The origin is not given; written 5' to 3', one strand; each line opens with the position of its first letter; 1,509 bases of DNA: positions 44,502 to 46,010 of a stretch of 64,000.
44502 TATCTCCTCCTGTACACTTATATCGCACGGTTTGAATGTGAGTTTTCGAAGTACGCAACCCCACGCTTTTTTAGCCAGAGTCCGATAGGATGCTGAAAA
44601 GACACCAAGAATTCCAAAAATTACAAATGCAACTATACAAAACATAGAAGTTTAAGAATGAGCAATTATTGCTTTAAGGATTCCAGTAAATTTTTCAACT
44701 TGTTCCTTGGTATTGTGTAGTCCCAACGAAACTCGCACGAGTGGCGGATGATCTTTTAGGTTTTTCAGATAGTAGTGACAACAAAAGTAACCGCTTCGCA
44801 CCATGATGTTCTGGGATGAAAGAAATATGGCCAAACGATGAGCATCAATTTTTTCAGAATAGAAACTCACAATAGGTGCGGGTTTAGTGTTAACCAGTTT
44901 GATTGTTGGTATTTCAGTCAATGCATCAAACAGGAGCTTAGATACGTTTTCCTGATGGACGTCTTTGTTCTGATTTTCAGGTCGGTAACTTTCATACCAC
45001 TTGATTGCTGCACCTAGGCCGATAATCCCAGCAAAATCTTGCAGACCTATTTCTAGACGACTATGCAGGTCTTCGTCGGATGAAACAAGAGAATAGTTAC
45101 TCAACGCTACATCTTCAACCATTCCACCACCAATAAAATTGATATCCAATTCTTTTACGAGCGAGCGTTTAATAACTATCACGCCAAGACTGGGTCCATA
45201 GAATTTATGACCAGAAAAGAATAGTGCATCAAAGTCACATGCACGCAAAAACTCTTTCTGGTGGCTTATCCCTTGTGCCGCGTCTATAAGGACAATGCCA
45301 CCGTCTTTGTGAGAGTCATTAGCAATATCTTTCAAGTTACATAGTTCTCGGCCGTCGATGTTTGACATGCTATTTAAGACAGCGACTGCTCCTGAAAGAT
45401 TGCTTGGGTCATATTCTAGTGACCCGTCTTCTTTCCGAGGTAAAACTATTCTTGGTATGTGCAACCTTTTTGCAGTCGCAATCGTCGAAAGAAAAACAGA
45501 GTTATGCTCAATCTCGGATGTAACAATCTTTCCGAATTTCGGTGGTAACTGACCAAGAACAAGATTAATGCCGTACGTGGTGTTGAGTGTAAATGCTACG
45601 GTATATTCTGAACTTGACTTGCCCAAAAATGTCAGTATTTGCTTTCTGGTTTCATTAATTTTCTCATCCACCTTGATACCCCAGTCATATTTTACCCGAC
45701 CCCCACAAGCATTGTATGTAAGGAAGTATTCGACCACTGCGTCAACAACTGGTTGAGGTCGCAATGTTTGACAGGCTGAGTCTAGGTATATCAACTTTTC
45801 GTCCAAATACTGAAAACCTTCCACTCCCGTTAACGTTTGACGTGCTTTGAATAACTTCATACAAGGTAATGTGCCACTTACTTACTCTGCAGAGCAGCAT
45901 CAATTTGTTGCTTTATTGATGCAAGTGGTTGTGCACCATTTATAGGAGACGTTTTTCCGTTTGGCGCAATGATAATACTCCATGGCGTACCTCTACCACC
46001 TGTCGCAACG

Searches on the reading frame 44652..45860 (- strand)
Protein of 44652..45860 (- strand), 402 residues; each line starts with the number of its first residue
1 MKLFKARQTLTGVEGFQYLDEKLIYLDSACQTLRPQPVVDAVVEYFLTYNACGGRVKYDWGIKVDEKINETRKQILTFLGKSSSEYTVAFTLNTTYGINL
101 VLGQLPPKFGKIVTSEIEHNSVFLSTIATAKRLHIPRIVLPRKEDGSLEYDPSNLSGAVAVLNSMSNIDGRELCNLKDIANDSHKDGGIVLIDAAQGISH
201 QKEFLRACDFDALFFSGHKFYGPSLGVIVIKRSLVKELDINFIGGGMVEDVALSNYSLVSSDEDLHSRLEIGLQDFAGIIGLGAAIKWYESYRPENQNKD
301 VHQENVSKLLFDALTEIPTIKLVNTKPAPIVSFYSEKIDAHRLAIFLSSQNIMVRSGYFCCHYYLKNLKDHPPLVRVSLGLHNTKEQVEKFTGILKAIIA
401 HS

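Call 45: search_protein_families(library=pfam, proteins=[window:44652-45860:-], max_evalue=0.001)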
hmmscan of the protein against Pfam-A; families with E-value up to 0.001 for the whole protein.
window:44652-45860:- (402 aa): 1 family
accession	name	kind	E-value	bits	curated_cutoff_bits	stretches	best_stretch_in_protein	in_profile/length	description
PF00266.25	Aminotran_5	-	6.2e-65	220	21.5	1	24-391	1-371/371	Aminotransferase class-V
